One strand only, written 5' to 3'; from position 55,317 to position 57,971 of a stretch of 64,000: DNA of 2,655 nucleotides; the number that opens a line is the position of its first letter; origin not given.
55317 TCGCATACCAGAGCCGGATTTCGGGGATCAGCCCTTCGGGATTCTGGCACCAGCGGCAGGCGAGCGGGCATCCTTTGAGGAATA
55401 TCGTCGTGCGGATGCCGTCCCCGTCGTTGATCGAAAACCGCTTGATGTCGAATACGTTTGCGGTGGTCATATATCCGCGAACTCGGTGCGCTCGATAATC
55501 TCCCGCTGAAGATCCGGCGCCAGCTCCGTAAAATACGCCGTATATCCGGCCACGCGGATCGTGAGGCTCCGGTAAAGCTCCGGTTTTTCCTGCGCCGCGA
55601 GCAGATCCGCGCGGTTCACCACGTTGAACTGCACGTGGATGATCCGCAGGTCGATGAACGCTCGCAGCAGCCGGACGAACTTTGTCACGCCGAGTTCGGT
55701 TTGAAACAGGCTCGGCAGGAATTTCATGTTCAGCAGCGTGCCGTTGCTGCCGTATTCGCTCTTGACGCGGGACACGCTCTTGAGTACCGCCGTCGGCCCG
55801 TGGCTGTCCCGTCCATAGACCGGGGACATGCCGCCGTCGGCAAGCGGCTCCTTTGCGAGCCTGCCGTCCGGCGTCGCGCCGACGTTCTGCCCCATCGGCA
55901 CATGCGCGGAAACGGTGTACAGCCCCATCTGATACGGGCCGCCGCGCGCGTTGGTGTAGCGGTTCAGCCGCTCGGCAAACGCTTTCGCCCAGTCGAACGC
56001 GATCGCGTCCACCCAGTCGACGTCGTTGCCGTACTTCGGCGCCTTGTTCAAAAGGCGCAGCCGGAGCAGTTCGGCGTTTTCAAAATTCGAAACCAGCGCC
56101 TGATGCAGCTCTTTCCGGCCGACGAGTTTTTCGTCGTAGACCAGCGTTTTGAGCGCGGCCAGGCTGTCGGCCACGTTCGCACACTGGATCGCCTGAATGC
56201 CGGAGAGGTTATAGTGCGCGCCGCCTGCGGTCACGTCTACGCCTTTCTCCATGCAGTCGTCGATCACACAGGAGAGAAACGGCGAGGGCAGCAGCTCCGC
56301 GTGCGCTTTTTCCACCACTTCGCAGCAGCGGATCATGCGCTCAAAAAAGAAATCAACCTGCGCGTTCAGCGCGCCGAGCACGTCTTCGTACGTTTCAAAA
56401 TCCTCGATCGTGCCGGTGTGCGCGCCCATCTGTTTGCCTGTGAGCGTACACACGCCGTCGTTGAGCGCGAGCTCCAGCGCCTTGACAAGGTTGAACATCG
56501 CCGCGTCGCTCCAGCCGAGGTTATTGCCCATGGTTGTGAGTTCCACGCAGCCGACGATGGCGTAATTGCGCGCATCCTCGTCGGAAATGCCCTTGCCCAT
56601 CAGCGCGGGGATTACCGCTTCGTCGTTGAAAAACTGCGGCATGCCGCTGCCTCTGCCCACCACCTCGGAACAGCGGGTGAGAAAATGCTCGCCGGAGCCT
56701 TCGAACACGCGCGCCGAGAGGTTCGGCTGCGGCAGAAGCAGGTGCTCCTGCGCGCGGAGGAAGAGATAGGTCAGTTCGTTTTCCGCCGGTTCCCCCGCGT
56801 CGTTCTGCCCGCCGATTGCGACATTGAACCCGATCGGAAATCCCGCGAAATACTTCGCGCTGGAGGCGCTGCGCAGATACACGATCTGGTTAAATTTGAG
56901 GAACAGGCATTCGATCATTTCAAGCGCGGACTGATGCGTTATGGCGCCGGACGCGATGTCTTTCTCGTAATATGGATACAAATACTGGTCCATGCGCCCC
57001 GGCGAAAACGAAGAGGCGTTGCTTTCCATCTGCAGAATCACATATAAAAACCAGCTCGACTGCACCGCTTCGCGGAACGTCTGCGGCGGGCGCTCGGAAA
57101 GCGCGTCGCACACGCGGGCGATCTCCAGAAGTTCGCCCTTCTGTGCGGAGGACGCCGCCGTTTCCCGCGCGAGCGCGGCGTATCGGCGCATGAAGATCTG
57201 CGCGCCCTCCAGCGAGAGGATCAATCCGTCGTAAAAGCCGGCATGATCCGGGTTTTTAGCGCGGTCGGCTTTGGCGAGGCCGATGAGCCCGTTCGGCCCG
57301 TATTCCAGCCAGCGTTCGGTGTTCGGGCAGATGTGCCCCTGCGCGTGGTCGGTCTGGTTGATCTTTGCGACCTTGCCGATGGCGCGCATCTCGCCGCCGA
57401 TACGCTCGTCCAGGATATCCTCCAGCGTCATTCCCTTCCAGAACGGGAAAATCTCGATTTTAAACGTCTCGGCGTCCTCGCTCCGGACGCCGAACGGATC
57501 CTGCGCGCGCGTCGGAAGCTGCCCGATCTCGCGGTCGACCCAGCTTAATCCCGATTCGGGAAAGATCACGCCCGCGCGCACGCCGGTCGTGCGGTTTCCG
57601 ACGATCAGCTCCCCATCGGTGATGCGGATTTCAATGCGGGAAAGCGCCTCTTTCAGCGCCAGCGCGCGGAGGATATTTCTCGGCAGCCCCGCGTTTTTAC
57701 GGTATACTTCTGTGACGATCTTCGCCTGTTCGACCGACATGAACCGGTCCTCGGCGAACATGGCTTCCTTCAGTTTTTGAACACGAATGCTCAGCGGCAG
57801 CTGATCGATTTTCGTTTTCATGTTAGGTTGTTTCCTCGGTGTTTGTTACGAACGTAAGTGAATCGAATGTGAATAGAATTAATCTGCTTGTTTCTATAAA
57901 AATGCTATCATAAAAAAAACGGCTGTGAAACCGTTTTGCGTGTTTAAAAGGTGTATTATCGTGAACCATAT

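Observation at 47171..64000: Sugar-type locus with two glycyl radical enzymes fed by an ABC importer and two ROK-type kinases: candidate non-PTS radical (anhydro)sugar-phosphate pathway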

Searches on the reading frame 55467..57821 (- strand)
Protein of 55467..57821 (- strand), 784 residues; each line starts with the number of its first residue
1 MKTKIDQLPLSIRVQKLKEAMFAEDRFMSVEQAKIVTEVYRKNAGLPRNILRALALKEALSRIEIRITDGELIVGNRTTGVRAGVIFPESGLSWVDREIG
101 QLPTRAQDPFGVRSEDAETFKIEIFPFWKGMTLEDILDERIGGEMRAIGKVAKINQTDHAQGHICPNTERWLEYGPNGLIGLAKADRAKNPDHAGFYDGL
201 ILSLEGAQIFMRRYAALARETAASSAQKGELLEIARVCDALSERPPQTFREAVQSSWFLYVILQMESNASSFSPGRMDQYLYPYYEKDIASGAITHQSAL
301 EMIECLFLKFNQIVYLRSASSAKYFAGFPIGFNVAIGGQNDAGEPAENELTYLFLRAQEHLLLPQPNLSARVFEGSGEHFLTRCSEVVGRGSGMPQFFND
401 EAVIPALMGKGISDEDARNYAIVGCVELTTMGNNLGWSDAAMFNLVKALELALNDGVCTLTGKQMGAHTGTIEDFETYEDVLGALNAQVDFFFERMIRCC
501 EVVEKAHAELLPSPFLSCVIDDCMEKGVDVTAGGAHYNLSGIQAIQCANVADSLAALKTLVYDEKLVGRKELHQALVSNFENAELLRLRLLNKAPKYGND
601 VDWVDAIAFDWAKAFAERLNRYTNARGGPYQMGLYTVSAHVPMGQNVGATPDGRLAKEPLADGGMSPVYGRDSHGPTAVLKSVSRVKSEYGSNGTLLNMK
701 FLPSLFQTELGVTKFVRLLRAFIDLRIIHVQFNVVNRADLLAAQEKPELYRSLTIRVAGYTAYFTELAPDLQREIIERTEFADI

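Call 3: search_protein_families(library=pfam, proteins=[window:55467-57821:-])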
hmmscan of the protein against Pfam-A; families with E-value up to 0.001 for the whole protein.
window:55467-57821:- (784 aa): 2 families
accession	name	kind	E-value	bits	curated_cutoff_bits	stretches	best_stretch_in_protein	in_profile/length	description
PF02901.20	PFL-like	-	2.2e-209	697.7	24.3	1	13-644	4-647/647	Pyruvate formate lyase-like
PF01228.26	Gly_radical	-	5.4e-28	98.1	22.2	1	663-765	3-106/106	Glycine radical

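Call 5: search_protein_families(library=ncbifam, proteins=[window:55467-57821:-], max_evalue=0.01)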
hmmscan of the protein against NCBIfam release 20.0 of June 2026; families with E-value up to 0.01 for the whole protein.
window:55467-57821:- (784 aa): 12 families
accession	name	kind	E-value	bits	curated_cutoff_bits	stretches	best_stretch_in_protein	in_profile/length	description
TIGR01774.1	PFL2-3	subfamily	1.4e-240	800.8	678.2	1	11-780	3-783/786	formate C-acetyltransferase/glycerol dehydratase family glycyl radical enzyme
NF007437.0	PRK09983.1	equivalog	3.1e-227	756.4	1109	1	12-780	3-762/765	formate C-acetyltransferase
NF048011.1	SfplDhtHpsGDes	equivalog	1.4e-171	572.7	1000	2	182-781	212-819/821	(2S)-3-sulfopropanediol dehydratase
NF048009.1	SfplDhtHpfGKleb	equivalog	4.2e-171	570.9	1000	1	13-781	27-822/824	(2S)-3-sulfopropanediol dehydratase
NF043068.1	glycl_HYPD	equivalog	4.4e-170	567.4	1100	1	13-780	3-781/784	trans-4-hydroxy-L-proline dehydratase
TIGR04394.1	choline_CutC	equivalog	5e-164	547.9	1050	1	13-782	4-787/789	choline trimethylamine-lyase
NF033718.1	indole_decarb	equivalog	2.2e-115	386.8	1100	2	192-781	252-866/868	indoleacetate decarboxylase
NF033715.1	glycyl_HPDL_Lrg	equivalog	6.2e-95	318.8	1150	3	179-581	254-679/901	4-hydroxyphenylacetate decarboxylase large subunit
TIGR01255.1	pyr_form_ly_1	equivalog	7.5e-49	166.8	994.2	1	241-779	228-739/744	formate C-acetyltransferase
NF038360.1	rad_fix_GrcA3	exception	2e-13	50.2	158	1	712-780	6-74/78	autonomous glycyl radical cofactor GrcA3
NF008341.1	PRK11127.1-1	equivalog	8.1e-10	38.6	145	1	728-779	24-75/80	autonomous glycyl radical cofactor GrcA2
TIGR04365.1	spare_glycyl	equivalog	8.2e-09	35.8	170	1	729-779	71-121/126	autonomous glycyl radical cofactor GrcA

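Call 12: search_solved_structures(query=window:55467-57821:-, max_evalue=1e-30, show_alignments=1)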
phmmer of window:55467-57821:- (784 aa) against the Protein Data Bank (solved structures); distinct sequences matched with E-value up to 1e-30: 34.
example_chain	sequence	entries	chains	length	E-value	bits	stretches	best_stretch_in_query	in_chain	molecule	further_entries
8yjo_A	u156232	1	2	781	1.3e-195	654.8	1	11-780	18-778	Probable dehydratase PflD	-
8id0_A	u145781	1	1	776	3.8e-187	626.9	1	13-780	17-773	formate C-acetyltransferase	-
1r8w_A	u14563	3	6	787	1.9e-181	608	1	17-781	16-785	glycerol dehydratase | B12-independent glycerol dehydratase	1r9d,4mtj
5i2a_A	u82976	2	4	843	1.9e-174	584.9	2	10-580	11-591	Diol-dehydratase | Diol dehydratase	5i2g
9f3w_A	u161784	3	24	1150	7.8e-165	553.1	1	10-780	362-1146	Choline trimethylamine-lyase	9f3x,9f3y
9rco_A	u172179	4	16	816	4e-164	550.8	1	13-780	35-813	Glycyl radical protein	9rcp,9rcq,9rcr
6xs4_A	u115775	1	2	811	6.8e-144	483.9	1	28-781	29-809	Formate C-acetyltransferase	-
5a0u_A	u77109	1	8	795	2.3e-143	482.1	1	10-780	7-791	CHOLINE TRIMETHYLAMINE LYASE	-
5a0z_A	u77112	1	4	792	2.5e-143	482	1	11-780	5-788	CHOLINE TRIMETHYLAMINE LYASE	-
8id7_A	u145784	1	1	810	4.7e-143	481.1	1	11-781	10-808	Probable dehydratase YbiW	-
8yjn_A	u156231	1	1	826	4.9e-143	481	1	11-781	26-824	Probable dehydratase YbiW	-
9ht9_A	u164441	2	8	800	4.3e-137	461.4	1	13-780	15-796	Choline trimethylamine-lyase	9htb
9r0v_A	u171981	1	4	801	4.3e-137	461.4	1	13-780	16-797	Choline trimethylamine-lyase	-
6vue_A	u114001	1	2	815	4.7e-137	461.3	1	14-780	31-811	Choline trimethylamine-lyase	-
5faw_A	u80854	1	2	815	4.7e-137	461.3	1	14-780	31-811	Choline trimethylamine-lyase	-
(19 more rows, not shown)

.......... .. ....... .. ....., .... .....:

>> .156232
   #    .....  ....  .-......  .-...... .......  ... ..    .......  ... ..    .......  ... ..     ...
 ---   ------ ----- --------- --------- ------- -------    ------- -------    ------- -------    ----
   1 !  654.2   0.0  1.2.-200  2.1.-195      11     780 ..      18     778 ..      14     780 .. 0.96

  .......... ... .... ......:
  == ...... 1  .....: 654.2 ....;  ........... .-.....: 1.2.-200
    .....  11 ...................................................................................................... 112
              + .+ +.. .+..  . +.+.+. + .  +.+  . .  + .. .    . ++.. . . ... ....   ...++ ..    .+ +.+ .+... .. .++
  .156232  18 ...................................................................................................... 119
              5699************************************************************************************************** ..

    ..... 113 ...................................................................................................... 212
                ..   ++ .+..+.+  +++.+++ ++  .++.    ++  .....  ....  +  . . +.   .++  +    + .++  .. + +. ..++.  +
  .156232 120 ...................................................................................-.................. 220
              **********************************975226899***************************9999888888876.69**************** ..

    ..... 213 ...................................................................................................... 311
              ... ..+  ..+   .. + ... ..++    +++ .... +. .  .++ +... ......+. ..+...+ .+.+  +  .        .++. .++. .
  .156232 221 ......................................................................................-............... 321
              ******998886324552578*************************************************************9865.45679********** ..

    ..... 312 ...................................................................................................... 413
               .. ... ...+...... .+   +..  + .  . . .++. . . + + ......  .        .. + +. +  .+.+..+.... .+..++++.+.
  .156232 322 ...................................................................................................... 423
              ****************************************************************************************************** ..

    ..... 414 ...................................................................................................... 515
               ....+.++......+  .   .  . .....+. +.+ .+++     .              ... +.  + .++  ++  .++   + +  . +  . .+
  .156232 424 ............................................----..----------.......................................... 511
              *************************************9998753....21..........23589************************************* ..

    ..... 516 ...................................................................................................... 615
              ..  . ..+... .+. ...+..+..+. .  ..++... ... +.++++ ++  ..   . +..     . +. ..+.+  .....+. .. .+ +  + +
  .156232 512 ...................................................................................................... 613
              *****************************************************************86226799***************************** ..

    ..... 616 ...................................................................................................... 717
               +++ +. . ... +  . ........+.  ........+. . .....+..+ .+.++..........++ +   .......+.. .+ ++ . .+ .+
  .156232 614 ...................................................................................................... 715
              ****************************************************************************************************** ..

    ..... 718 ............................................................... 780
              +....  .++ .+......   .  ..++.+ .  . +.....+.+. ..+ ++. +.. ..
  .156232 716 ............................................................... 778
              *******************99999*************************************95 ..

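Call 21: find_encoding_contigs(protein=window:55467-57821:-, flank=10000, max_places=6)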
Protein window:55467-57821:- (784 aa): 3 contigs read that carry it; 3 places shown.
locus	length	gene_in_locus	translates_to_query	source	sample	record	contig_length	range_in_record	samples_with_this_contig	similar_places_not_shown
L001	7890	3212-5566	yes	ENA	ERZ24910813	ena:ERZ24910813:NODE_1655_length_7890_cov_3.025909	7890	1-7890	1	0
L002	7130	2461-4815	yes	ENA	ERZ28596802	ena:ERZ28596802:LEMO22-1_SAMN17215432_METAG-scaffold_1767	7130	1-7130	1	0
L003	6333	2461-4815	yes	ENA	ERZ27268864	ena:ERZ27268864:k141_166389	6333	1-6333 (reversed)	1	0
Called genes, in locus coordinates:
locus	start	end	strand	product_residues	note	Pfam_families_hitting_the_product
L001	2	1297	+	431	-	?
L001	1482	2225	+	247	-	PF00392:GntR (faint), PF08220:HTH_DeoR, PF08279:HTH_11, PF00455:DeoRC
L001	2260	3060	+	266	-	PF00165:HTH_AraC, PF12833:HTH_18, PF00165:HTH_AraC (weak)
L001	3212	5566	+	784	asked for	PF02901:PFL-like, PF01228:Gly_radical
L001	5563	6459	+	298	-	PF04055:Radical_SAM, PF13237:Fer4_10, PF12838:Fer4_7, PF13187:Fer4_9, PF14697:Fer4_21 (weak), PF00037:Fer4, PF12837:Fer4_6 (weak), PF13484:Fer4_16 (weak), +2 more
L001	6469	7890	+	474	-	?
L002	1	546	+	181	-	?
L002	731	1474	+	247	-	PF00392:GntR (faint), PF08220:HTH_DeoR, PF08279:HTH_11, PF00455:DeoRC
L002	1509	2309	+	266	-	PF00165:HTH_AraC, PF12833:HTH_18, PF00165:HTH_AraC (weak)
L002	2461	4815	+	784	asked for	PF02901:PFL-like, PF01228:Gly_radical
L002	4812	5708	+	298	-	PF04055:Radical_SAM, PF13237:Fer4_10, PF12838:Fer4_7, PF13187:Fer4_9, PF14697:Fer4_21 (weak), PF00037:Fer4, PF12837:Fer4_6 (weak), PF13484:Fer4_16 (weak), +2 more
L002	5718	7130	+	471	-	?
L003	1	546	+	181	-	?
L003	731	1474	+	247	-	PF00392:GntR (weak), PF08220:HTH_DeoR, PF08279:HTH_11, PF12802:MarR_2 (faint), PF00455:DeoRC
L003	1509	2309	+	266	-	PF00165:HTH_AraC, PF12833:HTH_18, PF00165:HTH_AraC (weak)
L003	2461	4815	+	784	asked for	PF02901:PFL-like, PF01228:Gly_radical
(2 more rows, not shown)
